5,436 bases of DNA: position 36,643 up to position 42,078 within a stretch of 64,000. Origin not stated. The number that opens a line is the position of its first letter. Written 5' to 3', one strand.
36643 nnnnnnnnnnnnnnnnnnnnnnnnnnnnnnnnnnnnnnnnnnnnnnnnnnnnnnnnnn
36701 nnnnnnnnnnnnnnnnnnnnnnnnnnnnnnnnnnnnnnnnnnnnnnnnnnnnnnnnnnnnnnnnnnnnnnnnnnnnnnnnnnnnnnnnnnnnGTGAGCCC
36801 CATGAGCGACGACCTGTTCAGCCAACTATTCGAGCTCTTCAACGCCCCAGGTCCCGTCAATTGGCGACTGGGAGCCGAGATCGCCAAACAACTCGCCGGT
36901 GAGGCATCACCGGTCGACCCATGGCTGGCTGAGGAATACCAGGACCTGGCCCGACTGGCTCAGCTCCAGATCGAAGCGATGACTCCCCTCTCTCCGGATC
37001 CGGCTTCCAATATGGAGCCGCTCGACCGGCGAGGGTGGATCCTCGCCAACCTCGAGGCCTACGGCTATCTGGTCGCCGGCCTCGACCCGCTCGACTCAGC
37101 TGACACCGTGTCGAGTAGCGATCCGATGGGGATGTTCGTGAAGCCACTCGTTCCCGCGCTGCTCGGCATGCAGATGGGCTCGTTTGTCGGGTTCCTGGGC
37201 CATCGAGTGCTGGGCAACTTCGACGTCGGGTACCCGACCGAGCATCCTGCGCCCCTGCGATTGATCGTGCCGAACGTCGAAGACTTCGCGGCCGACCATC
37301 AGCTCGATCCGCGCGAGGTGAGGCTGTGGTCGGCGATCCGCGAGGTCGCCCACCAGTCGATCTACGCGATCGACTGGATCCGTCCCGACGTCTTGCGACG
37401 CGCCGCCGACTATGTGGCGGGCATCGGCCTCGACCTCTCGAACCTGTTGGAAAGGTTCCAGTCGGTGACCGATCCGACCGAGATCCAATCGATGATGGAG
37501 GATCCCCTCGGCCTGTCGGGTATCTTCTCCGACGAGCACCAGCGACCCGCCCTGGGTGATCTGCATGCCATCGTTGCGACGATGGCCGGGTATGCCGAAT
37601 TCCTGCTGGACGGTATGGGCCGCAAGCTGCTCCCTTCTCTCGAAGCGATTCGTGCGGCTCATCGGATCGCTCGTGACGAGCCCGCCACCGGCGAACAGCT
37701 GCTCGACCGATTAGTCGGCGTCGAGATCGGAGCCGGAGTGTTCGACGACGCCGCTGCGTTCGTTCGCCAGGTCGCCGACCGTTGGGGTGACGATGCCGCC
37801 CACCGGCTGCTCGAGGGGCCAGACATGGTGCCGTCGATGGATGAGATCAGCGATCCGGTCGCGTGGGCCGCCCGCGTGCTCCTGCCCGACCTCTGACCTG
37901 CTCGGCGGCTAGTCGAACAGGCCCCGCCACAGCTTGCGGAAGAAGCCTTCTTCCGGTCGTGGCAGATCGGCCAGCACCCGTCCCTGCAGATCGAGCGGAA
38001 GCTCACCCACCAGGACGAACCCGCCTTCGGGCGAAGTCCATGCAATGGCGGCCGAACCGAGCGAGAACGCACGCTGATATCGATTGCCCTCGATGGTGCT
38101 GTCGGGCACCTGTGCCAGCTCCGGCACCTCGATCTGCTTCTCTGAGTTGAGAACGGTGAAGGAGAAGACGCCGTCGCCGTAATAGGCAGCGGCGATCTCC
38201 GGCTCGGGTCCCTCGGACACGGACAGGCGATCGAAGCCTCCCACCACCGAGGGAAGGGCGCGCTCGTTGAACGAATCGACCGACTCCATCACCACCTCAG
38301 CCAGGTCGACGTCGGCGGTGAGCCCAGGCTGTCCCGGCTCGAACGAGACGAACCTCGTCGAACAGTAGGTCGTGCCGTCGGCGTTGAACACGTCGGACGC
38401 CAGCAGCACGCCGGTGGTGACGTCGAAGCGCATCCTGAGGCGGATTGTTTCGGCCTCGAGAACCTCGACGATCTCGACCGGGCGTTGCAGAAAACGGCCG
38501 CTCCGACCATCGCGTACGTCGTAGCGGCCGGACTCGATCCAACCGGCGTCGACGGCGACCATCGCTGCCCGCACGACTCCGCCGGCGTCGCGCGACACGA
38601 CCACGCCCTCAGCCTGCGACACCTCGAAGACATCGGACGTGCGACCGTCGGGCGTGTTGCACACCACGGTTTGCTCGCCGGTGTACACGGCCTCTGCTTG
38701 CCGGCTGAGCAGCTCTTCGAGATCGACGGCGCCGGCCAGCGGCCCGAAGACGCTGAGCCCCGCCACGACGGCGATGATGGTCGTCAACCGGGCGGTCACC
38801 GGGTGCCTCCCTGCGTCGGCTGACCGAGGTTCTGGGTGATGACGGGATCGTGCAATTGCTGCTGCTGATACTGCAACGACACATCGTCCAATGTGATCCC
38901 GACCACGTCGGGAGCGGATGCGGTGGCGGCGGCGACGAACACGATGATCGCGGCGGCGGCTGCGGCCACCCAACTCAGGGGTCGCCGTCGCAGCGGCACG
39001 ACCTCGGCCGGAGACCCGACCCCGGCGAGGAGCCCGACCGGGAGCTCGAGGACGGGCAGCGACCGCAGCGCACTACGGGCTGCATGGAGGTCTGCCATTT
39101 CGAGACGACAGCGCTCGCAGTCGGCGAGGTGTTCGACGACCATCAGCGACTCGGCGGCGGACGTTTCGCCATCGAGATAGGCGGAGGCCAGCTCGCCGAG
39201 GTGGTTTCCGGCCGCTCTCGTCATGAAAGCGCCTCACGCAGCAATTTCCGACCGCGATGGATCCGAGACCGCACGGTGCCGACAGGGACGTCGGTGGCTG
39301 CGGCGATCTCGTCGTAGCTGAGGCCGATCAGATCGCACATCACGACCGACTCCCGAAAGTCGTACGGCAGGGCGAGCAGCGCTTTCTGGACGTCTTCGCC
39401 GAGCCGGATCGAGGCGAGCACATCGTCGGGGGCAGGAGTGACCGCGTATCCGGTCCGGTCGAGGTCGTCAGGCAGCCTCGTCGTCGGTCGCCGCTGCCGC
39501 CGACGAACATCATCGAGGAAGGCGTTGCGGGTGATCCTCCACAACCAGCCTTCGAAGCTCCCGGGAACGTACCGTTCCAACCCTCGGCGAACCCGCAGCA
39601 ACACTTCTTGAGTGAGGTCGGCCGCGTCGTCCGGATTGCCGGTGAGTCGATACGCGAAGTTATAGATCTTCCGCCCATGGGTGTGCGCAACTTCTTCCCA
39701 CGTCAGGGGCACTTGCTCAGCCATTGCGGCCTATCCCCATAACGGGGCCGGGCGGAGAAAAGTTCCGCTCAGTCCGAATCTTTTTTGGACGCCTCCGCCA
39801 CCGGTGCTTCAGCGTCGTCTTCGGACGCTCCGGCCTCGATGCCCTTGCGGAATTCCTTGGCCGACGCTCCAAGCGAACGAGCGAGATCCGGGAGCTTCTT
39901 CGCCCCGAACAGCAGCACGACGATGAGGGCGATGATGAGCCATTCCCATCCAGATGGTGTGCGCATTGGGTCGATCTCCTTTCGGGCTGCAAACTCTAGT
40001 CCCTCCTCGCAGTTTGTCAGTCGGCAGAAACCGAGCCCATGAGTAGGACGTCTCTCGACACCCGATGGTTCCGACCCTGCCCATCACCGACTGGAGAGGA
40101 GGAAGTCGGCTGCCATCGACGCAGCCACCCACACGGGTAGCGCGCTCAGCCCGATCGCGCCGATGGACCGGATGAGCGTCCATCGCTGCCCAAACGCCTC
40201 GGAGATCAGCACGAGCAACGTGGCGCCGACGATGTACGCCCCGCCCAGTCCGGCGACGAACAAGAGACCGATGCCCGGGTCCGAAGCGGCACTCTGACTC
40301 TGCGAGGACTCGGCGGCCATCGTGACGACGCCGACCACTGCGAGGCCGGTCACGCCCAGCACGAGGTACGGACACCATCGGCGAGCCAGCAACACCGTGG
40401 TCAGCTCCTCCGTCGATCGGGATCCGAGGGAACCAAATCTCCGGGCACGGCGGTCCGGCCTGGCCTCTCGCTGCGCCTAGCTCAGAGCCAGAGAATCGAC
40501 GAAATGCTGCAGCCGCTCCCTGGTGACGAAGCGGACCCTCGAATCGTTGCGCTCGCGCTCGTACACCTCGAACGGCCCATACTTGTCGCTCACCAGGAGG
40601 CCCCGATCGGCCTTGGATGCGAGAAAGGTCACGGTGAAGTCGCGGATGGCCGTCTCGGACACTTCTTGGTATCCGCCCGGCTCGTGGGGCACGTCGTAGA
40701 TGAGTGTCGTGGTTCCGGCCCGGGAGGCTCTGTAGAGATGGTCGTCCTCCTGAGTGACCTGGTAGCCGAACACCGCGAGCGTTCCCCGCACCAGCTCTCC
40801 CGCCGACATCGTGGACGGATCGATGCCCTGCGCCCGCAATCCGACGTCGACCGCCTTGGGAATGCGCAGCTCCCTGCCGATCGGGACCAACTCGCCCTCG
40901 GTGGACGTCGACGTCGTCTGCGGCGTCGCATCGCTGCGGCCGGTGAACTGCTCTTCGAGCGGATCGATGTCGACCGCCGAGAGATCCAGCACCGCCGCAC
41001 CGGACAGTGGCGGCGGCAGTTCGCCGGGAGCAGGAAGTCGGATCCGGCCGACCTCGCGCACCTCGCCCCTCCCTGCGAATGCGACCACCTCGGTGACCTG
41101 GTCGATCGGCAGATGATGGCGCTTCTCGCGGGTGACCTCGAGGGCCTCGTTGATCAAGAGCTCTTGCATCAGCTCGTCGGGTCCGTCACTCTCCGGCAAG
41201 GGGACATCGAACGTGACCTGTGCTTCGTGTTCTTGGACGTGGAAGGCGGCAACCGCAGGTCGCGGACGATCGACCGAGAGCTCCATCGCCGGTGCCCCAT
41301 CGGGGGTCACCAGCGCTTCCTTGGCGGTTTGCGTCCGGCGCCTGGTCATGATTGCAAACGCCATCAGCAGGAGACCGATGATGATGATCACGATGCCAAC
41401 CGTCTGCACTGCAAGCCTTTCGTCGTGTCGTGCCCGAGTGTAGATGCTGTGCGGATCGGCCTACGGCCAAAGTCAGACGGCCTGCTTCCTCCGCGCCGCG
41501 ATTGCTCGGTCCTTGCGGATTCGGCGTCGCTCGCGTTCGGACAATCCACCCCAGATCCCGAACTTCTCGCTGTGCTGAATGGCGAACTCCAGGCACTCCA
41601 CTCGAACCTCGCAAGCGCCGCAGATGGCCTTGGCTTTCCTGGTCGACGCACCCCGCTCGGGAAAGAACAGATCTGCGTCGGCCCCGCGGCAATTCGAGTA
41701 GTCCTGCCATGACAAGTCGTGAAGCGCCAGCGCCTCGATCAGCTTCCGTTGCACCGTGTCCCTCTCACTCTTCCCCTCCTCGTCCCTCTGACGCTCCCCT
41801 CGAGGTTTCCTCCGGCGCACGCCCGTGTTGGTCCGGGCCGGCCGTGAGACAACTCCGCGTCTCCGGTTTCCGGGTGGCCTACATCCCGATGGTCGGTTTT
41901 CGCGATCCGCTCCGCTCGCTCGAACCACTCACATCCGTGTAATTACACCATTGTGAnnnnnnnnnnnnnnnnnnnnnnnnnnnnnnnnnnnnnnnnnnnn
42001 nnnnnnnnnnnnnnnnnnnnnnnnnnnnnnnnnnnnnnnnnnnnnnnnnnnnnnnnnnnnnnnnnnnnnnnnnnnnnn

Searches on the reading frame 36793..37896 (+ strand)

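Call 10: search_protein_families(library=pfam, proteins=[window:36793-37896:+], max_evalue=0.001)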
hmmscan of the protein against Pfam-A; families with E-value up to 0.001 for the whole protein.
window:36793-37896:+ (367 aa): 1 family
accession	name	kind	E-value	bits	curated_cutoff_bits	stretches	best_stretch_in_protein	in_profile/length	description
PF10103.15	Zincin_2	-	6.3e-63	213.6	25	1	22-358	1-343/344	Zincin-like metallopeptidase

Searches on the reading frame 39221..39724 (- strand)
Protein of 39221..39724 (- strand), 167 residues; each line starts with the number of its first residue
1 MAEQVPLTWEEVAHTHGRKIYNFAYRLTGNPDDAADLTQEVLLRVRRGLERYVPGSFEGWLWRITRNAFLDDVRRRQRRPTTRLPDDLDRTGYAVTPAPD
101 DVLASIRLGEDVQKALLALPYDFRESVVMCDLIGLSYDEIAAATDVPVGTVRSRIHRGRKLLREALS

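Call 10: search_protein_families(library=pfam, proteins=[window:39221-39724:-], max_evalue=0.001)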
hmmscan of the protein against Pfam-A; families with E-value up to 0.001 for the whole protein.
window:39221-39724:- (167 aa): 3 families
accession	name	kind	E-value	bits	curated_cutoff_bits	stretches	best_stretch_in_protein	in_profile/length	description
PF04542.20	Sigma70_r2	-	3e-19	69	24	1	14-79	3-71/71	Sigma-70 region 2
PF08281.18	Sigma70_r4_2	-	1.2e-14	54.1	25.7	1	111-162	3-54/54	Sigma-70, region 4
PF04545.22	Sigma70_r4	-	7.4e-08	32.2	24.1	1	115-164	1-50/50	Sigma-70, region 4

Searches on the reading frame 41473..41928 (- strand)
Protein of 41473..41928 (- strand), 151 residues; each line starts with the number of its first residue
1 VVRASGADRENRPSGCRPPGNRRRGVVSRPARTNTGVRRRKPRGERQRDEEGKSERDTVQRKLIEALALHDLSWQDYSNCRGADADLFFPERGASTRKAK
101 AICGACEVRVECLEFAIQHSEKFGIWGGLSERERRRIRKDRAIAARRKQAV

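Call 10: search_protein_families(library=pfam, proteins=[window:41473-41928:-], max_evalue=0.001)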
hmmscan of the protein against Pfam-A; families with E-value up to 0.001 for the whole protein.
window:41473-41928:- (151 aa): 1 family
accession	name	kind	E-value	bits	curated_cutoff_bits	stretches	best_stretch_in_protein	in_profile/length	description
PF02467.21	Whib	-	2.2e-24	86.2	23.6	1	74-136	1-64/65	Transcription factor WhiB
